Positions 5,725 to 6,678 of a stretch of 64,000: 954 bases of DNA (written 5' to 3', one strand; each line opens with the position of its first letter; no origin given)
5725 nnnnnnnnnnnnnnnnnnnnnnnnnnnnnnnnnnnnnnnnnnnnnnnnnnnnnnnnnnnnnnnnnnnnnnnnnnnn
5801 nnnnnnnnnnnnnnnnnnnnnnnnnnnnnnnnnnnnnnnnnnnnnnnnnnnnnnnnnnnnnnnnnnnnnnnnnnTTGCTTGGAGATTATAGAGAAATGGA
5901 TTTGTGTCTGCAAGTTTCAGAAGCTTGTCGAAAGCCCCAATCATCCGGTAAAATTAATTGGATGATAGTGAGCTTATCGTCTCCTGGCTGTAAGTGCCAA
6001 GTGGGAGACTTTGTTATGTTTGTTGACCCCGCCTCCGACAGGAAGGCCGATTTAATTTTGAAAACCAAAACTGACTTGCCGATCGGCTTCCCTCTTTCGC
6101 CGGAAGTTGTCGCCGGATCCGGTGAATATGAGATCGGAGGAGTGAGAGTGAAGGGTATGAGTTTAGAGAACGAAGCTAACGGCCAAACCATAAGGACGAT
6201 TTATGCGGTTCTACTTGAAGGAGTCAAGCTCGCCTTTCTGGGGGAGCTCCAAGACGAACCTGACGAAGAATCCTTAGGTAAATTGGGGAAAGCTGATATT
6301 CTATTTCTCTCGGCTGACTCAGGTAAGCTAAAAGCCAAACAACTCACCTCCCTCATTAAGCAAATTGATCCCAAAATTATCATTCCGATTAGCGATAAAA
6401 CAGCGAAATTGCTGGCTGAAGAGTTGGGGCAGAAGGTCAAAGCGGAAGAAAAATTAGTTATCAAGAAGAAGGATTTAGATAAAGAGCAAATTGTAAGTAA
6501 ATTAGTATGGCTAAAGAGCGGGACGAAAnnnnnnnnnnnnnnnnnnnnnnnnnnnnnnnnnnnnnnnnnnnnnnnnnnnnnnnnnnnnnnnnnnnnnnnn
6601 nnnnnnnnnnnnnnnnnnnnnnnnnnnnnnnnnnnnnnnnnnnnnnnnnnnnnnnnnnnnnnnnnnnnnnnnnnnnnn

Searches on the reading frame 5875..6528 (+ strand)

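Call 36: search_protein_families(library=pfam, proteins=[window:5875-6528:+], max_evalue=0.1)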
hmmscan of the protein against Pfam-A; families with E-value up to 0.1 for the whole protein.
window:5875-6528:+ (218 aa): 2 families
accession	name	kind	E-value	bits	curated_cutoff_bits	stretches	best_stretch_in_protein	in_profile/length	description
PF13483.12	Lactamase_B_3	-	6e-12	46.3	24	1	75-172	58-159/160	Beta-lactamase superfamily domain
PF19993.5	DO-GTPase2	-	0.094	12.8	27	0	126-206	105-176/226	Double-GTPase 2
